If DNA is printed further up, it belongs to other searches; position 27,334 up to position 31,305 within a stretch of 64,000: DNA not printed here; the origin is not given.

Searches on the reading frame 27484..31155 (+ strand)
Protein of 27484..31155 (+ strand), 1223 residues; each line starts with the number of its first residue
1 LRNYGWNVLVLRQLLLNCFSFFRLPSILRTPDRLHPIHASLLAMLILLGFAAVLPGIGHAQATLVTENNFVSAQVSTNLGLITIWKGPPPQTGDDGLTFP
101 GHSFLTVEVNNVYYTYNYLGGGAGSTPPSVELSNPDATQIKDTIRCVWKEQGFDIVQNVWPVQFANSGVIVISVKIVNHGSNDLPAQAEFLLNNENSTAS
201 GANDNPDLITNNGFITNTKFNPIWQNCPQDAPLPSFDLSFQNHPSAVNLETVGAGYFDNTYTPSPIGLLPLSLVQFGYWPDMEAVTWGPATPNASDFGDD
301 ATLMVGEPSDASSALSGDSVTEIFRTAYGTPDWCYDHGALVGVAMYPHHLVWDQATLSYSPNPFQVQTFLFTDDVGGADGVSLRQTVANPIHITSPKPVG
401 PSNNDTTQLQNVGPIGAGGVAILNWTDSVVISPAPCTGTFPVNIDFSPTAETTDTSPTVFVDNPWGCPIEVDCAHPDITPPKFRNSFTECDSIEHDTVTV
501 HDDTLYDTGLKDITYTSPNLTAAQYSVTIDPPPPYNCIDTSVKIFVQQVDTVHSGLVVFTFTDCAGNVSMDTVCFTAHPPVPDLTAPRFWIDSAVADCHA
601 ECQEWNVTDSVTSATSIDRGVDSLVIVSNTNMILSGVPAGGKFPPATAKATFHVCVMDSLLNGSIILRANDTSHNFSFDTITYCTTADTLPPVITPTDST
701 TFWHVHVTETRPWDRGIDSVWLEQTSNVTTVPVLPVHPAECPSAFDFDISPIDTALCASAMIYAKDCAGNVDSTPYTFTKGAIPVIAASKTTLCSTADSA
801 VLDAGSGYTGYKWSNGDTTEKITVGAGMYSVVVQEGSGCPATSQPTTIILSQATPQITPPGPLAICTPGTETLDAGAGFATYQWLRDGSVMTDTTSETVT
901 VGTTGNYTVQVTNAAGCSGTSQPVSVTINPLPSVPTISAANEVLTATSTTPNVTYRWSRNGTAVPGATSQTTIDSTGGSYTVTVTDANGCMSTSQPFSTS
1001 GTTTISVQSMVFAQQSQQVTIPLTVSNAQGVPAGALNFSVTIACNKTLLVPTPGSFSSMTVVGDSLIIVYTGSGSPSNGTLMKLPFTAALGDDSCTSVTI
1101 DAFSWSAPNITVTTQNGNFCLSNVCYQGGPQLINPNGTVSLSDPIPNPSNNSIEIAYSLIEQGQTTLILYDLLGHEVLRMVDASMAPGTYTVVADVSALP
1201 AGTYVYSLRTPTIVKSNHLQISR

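Call 11: search_protein_families(library=pfam, proteins=[window:27484-31155:+], max_evalue=0.01)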
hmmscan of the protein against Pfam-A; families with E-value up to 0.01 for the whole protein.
window:27484-31155:+ (1223 aa): 3 families
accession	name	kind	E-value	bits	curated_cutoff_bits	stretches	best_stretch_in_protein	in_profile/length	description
PF18962.6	Por_Secre_tail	-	2.1e-06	28.4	27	1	1146-1212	3-66/75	Secretion system C-terminal sorting domain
PF13895.12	Ig_2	-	4.6e-06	27.2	27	1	880-927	29-78/79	Immunoglobulin domain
PF06832.18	BiPBP_C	-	3.2e-05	24.2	26.8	0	938-993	30-87/90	Penicillin-Binding Protein C-terminus Family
